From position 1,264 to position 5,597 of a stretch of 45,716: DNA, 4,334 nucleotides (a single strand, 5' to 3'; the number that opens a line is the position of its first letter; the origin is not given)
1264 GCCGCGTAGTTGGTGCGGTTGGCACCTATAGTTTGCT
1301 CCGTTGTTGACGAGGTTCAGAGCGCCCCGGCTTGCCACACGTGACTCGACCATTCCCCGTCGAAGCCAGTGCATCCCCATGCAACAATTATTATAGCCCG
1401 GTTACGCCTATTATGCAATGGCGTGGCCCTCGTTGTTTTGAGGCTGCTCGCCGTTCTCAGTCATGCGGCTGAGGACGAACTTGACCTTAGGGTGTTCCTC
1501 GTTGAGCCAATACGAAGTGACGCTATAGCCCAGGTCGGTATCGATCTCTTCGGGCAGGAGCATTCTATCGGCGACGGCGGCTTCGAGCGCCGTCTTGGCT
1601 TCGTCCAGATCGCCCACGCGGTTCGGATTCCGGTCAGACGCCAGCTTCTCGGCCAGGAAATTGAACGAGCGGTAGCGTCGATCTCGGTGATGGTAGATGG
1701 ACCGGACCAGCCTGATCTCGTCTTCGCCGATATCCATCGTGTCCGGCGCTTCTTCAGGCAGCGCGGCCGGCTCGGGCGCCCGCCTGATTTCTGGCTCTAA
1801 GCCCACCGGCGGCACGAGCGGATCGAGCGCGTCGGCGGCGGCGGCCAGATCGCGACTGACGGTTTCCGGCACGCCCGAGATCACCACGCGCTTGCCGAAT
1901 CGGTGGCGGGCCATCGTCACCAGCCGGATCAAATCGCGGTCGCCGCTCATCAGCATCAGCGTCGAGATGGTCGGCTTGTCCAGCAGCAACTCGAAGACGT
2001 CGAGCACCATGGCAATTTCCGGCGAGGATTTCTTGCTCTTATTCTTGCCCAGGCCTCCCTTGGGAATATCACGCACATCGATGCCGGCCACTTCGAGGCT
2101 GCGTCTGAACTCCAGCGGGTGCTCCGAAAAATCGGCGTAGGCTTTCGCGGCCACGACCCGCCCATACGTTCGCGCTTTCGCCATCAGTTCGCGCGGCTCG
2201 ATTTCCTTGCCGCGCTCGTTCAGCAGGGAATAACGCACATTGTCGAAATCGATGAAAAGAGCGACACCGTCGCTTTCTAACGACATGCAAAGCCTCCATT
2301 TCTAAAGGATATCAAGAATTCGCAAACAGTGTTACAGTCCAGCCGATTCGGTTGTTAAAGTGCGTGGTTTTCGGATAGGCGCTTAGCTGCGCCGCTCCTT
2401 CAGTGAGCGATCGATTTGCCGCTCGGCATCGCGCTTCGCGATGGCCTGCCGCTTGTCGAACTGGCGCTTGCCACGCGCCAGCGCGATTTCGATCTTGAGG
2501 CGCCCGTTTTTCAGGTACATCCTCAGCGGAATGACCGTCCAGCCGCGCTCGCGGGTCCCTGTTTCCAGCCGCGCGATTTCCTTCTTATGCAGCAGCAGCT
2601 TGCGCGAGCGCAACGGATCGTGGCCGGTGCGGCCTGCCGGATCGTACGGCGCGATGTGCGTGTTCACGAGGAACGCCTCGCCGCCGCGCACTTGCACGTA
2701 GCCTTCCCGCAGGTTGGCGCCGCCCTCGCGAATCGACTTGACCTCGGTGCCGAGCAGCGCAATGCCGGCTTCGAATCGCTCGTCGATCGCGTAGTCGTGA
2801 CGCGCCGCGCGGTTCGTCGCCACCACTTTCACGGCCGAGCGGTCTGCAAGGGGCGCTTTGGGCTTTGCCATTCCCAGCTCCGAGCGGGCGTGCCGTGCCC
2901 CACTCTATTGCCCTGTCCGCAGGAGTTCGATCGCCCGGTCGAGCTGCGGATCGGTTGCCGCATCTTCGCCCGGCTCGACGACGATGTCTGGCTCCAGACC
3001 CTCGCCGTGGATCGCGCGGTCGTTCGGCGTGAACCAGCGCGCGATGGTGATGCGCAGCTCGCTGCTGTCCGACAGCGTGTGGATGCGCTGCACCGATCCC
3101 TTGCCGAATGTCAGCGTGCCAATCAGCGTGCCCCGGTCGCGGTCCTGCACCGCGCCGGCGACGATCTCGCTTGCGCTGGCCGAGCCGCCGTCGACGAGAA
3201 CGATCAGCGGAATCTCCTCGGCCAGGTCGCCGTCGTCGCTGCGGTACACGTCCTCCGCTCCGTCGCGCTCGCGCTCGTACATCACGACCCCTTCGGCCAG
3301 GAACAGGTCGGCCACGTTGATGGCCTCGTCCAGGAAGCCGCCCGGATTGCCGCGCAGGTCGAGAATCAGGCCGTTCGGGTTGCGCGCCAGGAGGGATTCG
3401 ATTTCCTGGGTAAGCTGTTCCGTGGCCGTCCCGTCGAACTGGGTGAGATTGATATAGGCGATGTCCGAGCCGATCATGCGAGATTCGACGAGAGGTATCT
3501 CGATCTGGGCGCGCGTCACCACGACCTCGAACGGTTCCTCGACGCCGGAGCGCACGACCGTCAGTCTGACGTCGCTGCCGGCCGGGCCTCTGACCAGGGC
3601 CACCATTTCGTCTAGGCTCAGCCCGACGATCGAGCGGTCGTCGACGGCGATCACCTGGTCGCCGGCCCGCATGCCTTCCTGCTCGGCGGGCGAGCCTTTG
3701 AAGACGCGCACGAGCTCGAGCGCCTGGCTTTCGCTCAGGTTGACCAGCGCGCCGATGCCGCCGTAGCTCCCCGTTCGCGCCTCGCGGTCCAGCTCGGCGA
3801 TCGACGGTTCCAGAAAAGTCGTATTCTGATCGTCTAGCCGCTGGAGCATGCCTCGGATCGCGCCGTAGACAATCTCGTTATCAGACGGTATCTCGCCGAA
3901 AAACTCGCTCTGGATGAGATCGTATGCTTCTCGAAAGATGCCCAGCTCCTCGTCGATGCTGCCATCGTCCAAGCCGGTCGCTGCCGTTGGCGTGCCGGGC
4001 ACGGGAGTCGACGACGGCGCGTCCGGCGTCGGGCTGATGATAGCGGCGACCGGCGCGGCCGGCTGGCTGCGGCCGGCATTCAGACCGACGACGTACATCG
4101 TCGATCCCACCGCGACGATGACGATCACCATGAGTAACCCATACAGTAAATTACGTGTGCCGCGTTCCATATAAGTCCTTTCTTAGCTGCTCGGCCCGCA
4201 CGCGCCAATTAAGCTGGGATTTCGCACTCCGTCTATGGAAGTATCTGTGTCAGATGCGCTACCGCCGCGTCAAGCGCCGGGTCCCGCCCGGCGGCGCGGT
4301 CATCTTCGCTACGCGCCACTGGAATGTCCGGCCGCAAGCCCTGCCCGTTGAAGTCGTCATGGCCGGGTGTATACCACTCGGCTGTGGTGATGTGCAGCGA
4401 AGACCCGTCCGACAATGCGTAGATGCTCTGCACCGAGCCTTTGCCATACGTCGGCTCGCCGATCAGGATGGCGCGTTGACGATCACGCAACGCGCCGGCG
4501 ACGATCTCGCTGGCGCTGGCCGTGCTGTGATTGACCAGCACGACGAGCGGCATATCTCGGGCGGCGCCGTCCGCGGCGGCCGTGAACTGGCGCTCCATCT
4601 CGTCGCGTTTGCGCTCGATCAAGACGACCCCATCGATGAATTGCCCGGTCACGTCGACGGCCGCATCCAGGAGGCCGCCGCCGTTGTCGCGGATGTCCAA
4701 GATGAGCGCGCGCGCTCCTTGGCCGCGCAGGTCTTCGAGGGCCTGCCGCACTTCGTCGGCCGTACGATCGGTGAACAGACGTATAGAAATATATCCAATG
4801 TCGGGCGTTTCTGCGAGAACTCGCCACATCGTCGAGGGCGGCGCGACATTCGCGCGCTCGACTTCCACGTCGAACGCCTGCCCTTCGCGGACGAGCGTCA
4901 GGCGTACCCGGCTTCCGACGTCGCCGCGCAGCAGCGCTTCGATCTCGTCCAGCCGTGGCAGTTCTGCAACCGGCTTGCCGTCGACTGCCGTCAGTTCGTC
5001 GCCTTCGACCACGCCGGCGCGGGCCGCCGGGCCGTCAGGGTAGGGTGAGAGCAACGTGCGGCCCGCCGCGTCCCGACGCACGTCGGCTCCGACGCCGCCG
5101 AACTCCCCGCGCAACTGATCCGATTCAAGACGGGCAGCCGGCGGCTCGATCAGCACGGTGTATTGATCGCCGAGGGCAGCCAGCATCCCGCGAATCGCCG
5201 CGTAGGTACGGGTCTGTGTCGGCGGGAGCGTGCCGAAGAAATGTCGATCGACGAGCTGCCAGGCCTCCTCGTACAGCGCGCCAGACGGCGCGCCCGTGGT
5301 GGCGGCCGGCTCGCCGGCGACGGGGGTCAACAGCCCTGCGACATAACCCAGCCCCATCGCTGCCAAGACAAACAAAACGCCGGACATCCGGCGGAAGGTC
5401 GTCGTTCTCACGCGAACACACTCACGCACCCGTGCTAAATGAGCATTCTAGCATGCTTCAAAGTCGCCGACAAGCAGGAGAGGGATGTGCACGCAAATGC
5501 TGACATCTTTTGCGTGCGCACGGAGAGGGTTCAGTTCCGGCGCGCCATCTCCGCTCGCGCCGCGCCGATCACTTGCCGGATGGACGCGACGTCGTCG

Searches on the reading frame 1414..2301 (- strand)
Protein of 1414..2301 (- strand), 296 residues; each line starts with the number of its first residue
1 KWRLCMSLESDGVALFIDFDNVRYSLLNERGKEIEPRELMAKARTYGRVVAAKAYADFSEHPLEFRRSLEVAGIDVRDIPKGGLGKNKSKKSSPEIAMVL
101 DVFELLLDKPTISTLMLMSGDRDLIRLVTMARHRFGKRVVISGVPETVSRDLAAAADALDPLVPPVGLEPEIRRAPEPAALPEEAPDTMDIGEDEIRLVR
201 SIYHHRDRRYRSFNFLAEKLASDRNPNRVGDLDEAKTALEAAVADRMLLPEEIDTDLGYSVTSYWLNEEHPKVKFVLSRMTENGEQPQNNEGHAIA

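Call 79: search_protein_families(library=pfam, proteins=[window:1414-2301:-], max_evalue=0.00001)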
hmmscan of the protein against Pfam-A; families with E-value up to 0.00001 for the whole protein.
window:1414-2301:- (296 aa): 1 family
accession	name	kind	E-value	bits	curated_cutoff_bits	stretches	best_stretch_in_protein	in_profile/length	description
PF01936.24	NYN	-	3.5e-23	83.2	24.2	1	13-157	2-139/145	NYN domain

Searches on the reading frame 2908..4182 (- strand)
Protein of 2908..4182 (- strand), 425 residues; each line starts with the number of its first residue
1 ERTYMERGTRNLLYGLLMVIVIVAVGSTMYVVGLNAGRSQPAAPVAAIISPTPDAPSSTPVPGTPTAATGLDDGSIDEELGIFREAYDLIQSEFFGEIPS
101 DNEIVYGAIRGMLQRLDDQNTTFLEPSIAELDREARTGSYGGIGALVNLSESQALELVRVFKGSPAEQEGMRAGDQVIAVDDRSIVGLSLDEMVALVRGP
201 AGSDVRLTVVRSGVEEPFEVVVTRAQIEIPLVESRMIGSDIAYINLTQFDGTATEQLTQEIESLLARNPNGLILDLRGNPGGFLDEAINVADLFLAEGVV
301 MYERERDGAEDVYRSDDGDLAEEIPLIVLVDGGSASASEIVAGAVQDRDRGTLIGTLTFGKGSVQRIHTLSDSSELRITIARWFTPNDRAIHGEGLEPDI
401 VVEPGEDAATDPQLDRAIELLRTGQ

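Call 79: search_protein_families(library=pfam, proteins=[window:2908-4182:-], max_evalue=0.00001)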
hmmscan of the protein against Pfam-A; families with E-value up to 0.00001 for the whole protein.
window:2908-4182:- (425 aa): 5 families
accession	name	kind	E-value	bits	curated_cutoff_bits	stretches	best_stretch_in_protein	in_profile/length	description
PF03572.23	Peptidase_S41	-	6.4e-54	182.4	24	1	240-402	1-165/165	Peptidase family S41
PF17820.7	PDZ_6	-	3e-13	49.7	27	1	161-211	6-54/54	PDZ domain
PF00595.29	PDZ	-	2.3e-08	34.7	23.2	1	142-209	11-80/81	PDZ domain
PF13180.12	PDZ_2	-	4.7e-08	33.7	27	1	144-220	4-78/80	PDZ domain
PF22694.1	CtpB_N-like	-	8e-07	29.9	27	1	78-123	36-80/85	Activating protease CtpB N-terminal domain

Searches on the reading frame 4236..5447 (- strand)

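Call 79: search_protein_families(library=pfam, proteins=[window:4236-5447:-], max_evalue=0.00001)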
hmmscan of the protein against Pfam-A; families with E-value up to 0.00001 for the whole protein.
window:4236-5447:- (404 aa): 3 families
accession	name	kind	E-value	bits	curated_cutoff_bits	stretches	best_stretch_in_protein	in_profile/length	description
PF03572.23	Peptidase_S41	-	1.2e-50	171.7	24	1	216-377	1-165/165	Peptidase family S41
PF17820.7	PDZ_6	-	4.9e-13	49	27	1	134-187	4-54/54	PDZ domain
PF13180.12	PDZ_2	-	4e-09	37.1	27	1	118-196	2-78/80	PDZ domain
